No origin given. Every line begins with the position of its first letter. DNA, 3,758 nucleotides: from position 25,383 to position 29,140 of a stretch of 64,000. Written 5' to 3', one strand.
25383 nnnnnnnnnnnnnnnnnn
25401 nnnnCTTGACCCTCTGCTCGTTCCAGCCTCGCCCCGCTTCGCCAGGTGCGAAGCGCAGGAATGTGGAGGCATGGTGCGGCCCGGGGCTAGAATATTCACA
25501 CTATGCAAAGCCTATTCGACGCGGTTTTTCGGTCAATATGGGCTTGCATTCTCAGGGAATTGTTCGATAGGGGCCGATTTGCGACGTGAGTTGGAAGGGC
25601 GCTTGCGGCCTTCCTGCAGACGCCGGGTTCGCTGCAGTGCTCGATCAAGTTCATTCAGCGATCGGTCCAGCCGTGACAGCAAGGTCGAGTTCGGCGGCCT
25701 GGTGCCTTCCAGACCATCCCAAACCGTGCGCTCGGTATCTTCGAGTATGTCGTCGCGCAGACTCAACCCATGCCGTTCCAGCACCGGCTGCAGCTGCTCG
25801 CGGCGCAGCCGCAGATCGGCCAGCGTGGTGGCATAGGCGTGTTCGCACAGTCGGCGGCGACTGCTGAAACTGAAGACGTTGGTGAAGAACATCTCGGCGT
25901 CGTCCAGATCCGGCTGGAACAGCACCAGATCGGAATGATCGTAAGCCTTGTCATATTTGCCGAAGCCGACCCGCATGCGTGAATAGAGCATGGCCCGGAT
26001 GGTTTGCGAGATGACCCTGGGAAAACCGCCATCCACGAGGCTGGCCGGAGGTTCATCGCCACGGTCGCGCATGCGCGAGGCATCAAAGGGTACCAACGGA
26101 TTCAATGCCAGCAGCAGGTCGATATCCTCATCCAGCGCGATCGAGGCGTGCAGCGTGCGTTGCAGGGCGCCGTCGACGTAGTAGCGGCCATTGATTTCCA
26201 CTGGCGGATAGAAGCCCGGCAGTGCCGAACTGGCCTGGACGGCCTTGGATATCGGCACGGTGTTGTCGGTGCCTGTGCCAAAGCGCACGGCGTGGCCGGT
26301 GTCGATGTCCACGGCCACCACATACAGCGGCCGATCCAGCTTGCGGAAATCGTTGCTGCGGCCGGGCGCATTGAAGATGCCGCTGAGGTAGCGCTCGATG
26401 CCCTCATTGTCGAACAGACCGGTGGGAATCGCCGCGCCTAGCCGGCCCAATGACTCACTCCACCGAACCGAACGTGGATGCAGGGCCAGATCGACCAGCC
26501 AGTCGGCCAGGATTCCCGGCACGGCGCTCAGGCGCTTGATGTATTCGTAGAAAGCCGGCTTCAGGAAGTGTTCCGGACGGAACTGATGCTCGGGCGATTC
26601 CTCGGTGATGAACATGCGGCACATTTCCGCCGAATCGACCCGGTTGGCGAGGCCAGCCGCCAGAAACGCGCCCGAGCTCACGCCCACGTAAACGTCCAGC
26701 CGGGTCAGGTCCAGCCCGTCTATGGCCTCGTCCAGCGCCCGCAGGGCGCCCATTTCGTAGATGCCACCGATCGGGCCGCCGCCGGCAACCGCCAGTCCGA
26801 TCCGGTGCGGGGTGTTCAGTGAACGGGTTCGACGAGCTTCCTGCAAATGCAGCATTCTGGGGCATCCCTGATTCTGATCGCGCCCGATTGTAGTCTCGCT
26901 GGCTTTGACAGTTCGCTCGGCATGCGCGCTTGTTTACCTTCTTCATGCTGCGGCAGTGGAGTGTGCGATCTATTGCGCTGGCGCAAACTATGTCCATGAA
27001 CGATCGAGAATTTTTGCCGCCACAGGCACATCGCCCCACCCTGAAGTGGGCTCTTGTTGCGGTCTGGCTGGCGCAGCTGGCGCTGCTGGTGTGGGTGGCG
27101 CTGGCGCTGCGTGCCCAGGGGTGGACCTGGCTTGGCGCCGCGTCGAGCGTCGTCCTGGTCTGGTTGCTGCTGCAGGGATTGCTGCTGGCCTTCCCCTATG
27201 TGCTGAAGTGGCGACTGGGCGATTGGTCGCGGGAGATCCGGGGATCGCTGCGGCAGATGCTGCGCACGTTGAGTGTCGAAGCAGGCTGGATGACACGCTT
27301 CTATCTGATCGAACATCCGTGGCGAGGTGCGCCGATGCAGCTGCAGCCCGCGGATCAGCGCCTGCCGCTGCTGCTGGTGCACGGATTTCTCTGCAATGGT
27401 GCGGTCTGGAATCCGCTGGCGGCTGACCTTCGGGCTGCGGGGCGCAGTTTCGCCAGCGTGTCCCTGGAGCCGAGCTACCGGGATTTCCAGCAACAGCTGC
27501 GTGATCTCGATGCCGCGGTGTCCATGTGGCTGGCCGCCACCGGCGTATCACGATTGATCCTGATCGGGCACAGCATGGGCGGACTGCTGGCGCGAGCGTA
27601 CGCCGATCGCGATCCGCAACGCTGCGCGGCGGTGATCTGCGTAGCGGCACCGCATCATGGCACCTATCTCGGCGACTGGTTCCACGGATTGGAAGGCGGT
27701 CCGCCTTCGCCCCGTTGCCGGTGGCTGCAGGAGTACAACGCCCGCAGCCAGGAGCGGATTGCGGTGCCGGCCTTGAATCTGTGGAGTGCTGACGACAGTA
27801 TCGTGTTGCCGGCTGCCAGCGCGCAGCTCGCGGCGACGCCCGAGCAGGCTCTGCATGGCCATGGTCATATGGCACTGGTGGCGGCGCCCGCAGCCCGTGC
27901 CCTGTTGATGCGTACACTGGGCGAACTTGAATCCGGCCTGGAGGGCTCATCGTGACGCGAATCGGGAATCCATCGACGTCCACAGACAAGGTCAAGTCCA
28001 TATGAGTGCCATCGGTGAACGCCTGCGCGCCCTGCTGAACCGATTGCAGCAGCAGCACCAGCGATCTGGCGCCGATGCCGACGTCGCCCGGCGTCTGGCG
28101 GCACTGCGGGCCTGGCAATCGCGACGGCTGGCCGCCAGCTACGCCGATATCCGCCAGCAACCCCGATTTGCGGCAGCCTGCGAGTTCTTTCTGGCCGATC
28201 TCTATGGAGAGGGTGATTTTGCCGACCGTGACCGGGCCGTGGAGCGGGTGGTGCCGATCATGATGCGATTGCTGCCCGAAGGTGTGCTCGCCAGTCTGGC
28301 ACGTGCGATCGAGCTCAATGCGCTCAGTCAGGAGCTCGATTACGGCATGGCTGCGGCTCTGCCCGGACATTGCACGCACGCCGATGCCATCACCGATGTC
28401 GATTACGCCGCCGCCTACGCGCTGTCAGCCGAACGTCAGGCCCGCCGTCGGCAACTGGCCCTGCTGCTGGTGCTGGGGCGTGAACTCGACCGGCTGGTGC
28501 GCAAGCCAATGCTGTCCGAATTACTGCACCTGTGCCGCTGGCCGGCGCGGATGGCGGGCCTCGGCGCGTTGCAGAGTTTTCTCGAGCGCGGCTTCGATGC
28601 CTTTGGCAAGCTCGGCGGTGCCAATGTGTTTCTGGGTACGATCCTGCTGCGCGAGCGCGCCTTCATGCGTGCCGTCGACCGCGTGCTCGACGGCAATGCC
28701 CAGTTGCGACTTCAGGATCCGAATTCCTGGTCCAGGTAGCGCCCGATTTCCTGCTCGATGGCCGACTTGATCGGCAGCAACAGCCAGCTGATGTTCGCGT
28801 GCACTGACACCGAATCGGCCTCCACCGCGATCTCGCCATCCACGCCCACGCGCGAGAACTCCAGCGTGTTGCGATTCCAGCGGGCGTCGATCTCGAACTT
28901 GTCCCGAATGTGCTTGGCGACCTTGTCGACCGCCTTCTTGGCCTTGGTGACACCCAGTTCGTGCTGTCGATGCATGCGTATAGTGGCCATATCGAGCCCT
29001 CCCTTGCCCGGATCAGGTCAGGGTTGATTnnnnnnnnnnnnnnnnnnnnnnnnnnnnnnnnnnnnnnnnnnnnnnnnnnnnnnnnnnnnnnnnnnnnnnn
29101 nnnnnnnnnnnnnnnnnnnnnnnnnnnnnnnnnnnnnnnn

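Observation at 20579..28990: PHA-granule scaffold and regulator genes wired to wax-ester enzymes instead of a PHA synthase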

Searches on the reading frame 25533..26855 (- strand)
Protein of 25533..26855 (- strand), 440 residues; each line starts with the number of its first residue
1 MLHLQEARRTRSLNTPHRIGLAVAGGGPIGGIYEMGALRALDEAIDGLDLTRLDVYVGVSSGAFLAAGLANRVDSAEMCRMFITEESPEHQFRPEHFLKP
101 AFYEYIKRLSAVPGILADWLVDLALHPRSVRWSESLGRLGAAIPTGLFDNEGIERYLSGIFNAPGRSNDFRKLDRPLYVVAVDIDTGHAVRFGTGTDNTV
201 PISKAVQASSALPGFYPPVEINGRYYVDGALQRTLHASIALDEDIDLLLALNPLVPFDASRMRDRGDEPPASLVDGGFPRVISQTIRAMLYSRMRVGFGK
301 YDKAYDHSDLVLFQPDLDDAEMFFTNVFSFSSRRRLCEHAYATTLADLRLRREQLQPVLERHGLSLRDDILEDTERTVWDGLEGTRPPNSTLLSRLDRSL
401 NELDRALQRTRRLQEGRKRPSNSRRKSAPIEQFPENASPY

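Call 3: search_protein_families(library=pfam, proteins=[window:25533-26855:-], max_evalue=0.01)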
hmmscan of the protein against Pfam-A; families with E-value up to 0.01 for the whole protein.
window:25533-26855:- (440 aa): 1 family
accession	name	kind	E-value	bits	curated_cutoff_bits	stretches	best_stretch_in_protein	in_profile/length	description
PF01734.28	Patatin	-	1e-29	104.5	27.7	1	22-239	2-189/191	Patatin-like phospholipase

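Call 4: search_protein_families(library=ncbifam, proteins=[window:25533-26855:-], max_evalue=0.01)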
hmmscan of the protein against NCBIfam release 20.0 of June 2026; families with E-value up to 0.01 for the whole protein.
window:25533-26855:- (440 aa): 4 families
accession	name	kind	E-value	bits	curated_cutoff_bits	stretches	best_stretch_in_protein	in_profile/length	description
NF041079.1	CBASS_lipase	equivalog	3.3e-11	43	200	2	21-85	4-67/317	CBASS cGAMP-activated phospholipase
NF007623.0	PRK10279.1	equivalog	1.8e-07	30.6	272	1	168-252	100-179/301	patatin-like phospholipase RssA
NF043045.1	T4SS_VpdC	equivalog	0.0029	15.7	1000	1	176-245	442-511/880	Dot/Icm T4SS effector VpdC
NF053870.1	DS2_1_antiphage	equivalog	0.0086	15.4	400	0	22-75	4-56/299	anti-phage phospholipase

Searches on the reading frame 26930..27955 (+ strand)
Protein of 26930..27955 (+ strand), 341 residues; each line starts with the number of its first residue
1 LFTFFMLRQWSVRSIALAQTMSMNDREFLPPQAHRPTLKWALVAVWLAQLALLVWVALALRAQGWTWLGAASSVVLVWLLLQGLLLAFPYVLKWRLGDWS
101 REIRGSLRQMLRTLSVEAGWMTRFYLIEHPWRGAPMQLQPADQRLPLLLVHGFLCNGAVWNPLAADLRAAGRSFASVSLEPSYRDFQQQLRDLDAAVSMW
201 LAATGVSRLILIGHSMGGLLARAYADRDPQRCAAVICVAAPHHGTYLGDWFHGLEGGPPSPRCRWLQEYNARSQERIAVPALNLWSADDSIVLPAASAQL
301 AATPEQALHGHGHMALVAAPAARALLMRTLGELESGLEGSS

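Call 3: search_protein_families(library=pfam, proteins=[window:26930-27955:+], max_evalue=0.01)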
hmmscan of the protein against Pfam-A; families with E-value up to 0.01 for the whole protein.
window:26930-27955:+ (341 aa): 6 families
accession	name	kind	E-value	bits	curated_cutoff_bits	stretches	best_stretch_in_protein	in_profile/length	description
PF00561.26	Abhydrolase_1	-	6.3e-18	65.8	25.8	1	148-243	4-107/245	alpha/beta hydrolase fold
PF12146.15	Hydrolase_4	-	8.5e-13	48.6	27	1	164-240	36-109/239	Serine aminopeptidase, S33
PF07819.20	PGAP1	-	7.3e-07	29.6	24.3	1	203-247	87-134/233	PGAP1-like alpha/beta domain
PF12697.13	Abhydrolase_6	-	9.8e-06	26.8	26.3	1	147-290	1-135/217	Alpha/beta hydrolase family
PF02089.21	Palm_thioest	-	1e-05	25.8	26.8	1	146-246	1-114/254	Palmitoyl protein thioesterase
PF00326.27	Peptidase_S9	-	0.00046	20.2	22.6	1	180-303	39-169/213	Prolyl oligopeptidase family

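Call 4: search_protein_families(library=ncbifam, proteins=[window:26930-27955:+], max_evalue=0.01)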
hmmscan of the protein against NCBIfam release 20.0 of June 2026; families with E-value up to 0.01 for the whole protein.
window:26930-27955:+ (341 aa): 16 families
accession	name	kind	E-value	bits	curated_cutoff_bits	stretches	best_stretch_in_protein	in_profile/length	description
NF011457.0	PRK14875.1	equivalog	1.9e-15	56.7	307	1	142-240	130-231/372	acetoin dehydrogenase dihydrolipoyllysine-residue acetyltransferase subunit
TIGR01738.1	bioH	equivalog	3.5e-10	39.9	206.95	1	147-255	7-113/245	pimeloyl-ACP methyl ester esterase BioH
NF051488.1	bifunc_PcaDC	exception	3.9e-08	32.8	390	1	163-240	42-111/375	bifunctional 3-oxoadipate enol-lactonase/4-carboxymuconolactone decarboxylase PcaDC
NF050089.1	i_nPHAscl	equivalog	1.1e-07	31.2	300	1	146-240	20-117/288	intracellular short-chain-length polyhydroxyalkanoate depolymerase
TIGR03695.1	menH_SHCHC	equivalog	5.9e-05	22.6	208.55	1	146-238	4-102/252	2-succinyl-6-hydroxy-2,4-cyclohexadiene-1-carboxylate synthase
TIGR02427.1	protocat_pcaD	equivalog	8e-05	22.1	255.85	1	188-242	60-115/251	3-oxoadipate enol-lactonase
NF007954.0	PRK10673.1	equivalog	8.5e-05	21.9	399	1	141-238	13-112/255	esterase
NF053683.1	esterase_mleBRB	exception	0.00013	21.7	585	1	166-240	58-127/280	BRB family alpha/beta fold macrolide esterase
NF002938.0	PRK03592.1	equivalog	0.00017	21.1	241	1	163-241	60-130/298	haloalkane dehalogenase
NF050058.1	e_dPHAscl_type1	hypoth_equivalog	0.00018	21.1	150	1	207-304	104-204/276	extracellular catalytic domain type 1 short-chain-length polyhydroxyalkanoate depolymerase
NF008340.0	PRK11126.1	equivalog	0.00047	19.5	261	1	143-231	13-102/255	2-succinyl-6-hydroxy-2,4-cyclohexadiene-1-carboxylate synthase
TIGR03056.1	bchO_mg_che_rel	equivalog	0.00078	18.5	172.55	0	147-240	31-128/278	alpha/beta fold hydrolase BchO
NF006449.0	PRK08775.1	equivalog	0.0015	17.5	296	1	192-243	123-175/344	homoserine O-succinyltransferase MetX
NF052610.1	macro_16_ester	equivalog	0.0018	17.7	420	0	168-243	60-130/281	alpha/beta fold macrolide esterase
NF008019.0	PRK10749.1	equivalog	0.0018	17.3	362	1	184-246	108-169/335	lysophospholipase L2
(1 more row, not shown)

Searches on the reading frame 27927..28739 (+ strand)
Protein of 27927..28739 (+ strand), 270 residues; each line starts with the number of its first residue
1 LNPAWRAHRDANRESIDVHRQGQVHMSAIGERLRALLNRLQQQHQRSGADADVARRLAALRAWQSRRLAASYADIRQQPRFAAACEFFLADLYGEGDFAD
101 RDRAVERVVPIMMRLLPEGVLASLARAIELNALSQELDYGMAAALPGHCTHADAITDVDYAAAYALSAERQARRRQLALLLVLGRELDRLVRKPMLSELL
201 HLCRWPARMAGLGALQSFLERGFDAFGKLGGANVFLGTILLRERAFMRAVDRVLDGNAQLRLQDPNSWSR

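Call 3: search_protein_families(library=pfam, proteins=[window:27927-28739:+], max_evalue=0.01)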
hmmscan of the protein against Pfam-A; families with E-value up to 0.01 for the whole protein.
window:27927-28739:+ (270 aa): 0 families

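Call 4: search_protein_families(library=ncbifam, proteins=[window:27927-28739:+], max_evalue=0.01)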
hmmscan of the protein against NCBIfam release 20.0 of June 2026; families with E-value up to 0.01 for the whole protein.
window:27927-28739:+ (270 aa): 1 family
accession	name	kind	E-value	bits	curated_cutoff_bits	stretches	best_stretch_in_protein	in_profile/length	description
NF047641.1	FFLEE_fam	subfamily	2e-65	220.1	55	1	54-250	2-196/198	FFLEELY motif protein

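Call 64: search_solved_structures(query=window:27927-28739:+, max_evalue=1)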
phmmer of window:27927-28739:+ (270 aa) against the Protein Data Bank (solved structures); distinct sequences matched with E-value up to 1: 1.
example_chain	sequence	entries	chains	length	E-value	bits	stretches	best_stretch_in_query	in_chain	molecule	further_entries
7kzp_A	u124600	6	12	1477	0.34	13.8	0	61-102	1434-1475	Fanconi anemia group A protein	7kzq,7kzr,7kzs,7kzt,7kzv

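Call 71: search_protein_families(library=pfam, proteins=[window:27927-28739:+], max_evalue=1)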
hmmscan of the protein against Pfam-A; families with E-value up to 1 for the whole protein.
window:27927-28739:+ (270 aa): 1 family
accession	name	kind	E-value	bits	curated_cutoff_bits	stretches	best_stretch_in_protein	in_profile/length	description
PF09277.16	Erythro-docking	-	0.03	14.7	24.6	1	29-70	8-49/58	Erythronolide synthase, docking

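Call 83: search_solved_structures(query=A3, max_evalue=5)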
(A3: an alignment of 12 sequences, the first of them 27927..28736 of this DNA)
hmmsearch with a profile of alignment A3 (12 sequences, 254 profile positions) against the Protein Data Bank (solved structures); distinct sequences matched with E-value up to 5: 2.
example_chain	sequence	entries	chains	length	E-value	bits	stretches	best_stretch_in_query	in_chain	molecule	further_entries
6ne6_A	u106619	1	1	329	0.081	15.6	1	59-101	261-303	G-protein alpha subunit Galpha7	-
2fmm_E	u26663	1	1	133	0.76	12.4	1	30-130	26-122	Protein EMSY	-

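Call 92: predict_structure(protein=window:27927-28736:+)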
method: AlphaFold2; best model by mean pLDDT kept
length: 270 residues; sequences in the alignment: 1
mean_pLDDT: 40.9   pTM: 0.26
mean pLDDT of the five models: 40.9, 38.6, 38.1, 36.3, 36.3
residues with pLDDT >= 90: 0; 70-90: 8; 50-70: 24; < 50: 238
segments of 3 or more residues with pLDDT < 50: 3-33, 62-99, 101-254, 257-264, 267-270
pLDDT, mean of each block of 10 residues (from residue 1): 38 33 35 58 71 55 42 38 40 44 41 35 38 38 35 37 32 40 40 37 33 40 37 36 40 46 44
secondary structure, 60 per line:
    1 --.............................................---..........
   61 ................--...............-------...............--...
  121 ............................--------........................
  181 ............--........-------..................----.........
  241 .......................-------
elements in order: H3-47 H51-76 H79-93 H101-115 H118-148 H157-192 H195-202 H210-227 H232-263

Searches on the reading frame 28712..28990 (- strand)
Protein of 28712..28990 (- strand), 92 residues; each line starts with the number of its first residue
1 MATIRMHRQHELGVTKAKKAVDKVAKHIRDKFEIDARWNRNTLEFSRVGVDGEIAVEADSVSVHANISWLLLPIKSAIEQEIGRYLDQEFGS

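Call 3: search_protein_families(library=pfam, proteins=[window:28712-28990:-], max_evalue=0.01)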
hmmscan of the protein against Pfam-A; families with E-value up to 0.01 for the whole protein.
window:28712-28990:- (92 aa): 1 family
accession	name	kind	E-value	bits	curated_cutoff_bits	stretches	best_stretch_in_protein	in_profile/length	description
PF09650.15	PHA_gran_rgn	-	2.8e-26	92.1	26.6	1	4-89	1-86/87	Putative polyhydroxyalkanoic acid system protein (PHA_gran_rgn)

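Call 4: search_protein_families(library=ncbifam, proteins=[window:28712-28990:-], max_evalue=0.01)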
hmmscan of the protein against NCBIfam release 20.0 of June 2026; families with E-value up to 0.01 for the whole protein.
window:28712-28990:- (92 aa): 1 family
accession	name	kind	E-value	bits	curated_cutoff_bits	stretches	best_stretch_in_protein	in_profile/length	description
TIGR02610.1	PHA_gran_rgn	hypoth_equivalog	1.3e-18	67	40.25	1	1-89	1-89/91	putative polyhydroxyalkanoic acid system protein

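Call 63: search_solved_structures(query=window:28712-28990:-, max_evalue=1)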
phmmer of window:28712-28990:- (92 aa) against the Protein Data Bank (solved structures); distinct sequences matched with E-value up to 1: 0.

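Call 84: search_solved_structures(query=A4, max_evalue=5)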
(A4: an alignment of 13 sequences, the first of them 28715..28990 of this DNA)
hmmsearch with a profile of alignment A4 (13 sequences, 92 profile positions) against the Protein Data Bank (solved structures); distinct sequences matched with E-value up to 5: 4.
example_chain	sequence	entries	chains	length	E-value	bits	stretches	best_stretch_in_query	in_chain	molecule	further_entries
4m4d_A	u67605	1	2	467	0.2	15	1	59-89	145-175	Lipopolysaccharide-binding protein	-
7p83_A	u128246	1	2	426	0.62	13.4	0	10-37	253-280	S-adenosylmethionine synthase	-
7p82_A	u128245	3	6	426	0.62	13.4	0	10-37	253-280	S-adenosylmethionine synthase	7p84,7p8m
3pbi_A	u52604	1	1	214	1.3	12.3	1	12-51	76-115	INVASION PROTEIN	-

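Call 89: predict_structure(protein=window:28715-28990:-)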
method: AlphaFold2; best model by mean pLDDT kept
length: 92 residues; sequences in the alignment: 1
mean_pLDDT: 69.7   pTM: 0.60
mean pLDDT of the five models: 69.7, 69.1, 57.6, 55.3, 49.6
residues with pLDDT >= 90: 0; 70-90: 53; 50-70: 29; < 50: 10
segments of 3 or more residues with pLDDT < 50: 1-7
pLDDT, mean of each block of 10 residues (from residue 1): 44 68 83 82 76 74 62 69 73 52
secondary structure, 60 per line:
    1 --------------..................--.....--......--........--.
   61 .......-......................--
elements in order: H15-32 E35-39 E42-47 E50-57 E60-67 H69-90

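Call 91: fold_search(model_id=the predicted structure, library=pdb)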
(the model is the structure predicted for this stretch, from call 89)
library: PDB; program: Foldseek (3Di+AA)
matches with E <= 10: 919; with E <= 0.001: 0
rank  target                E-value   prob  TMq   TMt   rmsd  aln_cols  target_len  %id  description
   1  2jpi_MODEL_1_A        1.4e-02  1.00  0.62  0.60   3.1        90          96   11  NMR structure of PA4090 from Pseudomonas aeruginosa (released 2007-10-16)
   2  9u47_A                5.0e-02  0.89  0.46  0.18   5.7       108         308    9  Cryo-EM structure of spMETTL16 in complex with U6 snRNA_delta17 (released 2025-08-06)
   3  9m86_A                6.8e-02  0.96  0.55  0.46   5.3       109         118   12  Crystal structure of SpMETTL16 kinase associated 1 domain in complex with U6 snRNA internal stem loop (released 2025-08-06)
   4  2joi_MODEL_1_A        8.2e-02  0.85  0.45  0.44   5.2        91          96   12  NMR solution structure of hypothetical protein TA0095 from Thermoplasma acidophilum (released 2007-10-02)
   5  5v8w_A                9.3e-02  0.75  0.43  0.48   5.2        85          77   12  Crystal structure of human Integrator IntS9-IntS11 CTD complex (released 2017-04-12)
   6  4yom_A                1.1e-01  0.98  0.64  0.58   3.7        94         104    7  Structure of SAD kinase (released 2015-12-16)
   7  3c6k_B                1.2e-01  0.96  0.61  0.19   3.7        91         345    9  Crystal structure of human spermine synthase in complex with spermidine and 5-methylthioadenosine (released 2008-02-19)
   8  4tps_A                1.2e-01  0.92  0.44  0.32   4.3        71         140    6  Sporulation Inhibitor of DNA Replication, SirA, in complex with Domain I of DnaA (released 2014-07-30)
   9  3c6k_D                1.3e-01  0.96  0.63  0.19   3.8        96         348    6  Crystal structure of human spermine synthase in complex with spermidine and 5-methylthioadenosine (released 2008-02-19)
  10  9v6e_A                1.4e-01  0.80  0.48  0.06   5.2       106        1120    8  Cryo-EM structure of human full length KICSTOR complex (state 1) (released 2025-11-12)
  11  9van_A                1.6e-01  0.69  0.43  0.06   5.6        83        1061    7  Cryo-EM structure of human full length KICSTOR complex (state 2) (released 2025-11-12)
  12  3bpq_B                1.9e-01  0.44  0.31  0.33   8.6        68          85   10  Crystal Structure of RelB-RelE antitoxin-toxin complex from Methanococcus jannaschii (released 2008-12-23)
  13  3c6k_A                2.0e-01  0.89  0.56  0.18   4.1        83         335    5  Crystal structure of human spermine synthase in complex with spermidine and 5-methylthioadenosine (released 2008-02-19)
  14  2mu4_MODEL_1_A        2.0e-01  0.80  0.54  0.47   7.3       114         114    8  Structure of F. tularensis Virulence Determinant (released 2015-06-10)
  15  4y4o_2y               2.0e-01  0.20  0.28  0.27  14.2        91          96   12  Crystal structure of the Thermus thermophilus 70S ribosome with rRNA modifications and bound to protein Y (YfiA) at 2 (released 2015-03-18)
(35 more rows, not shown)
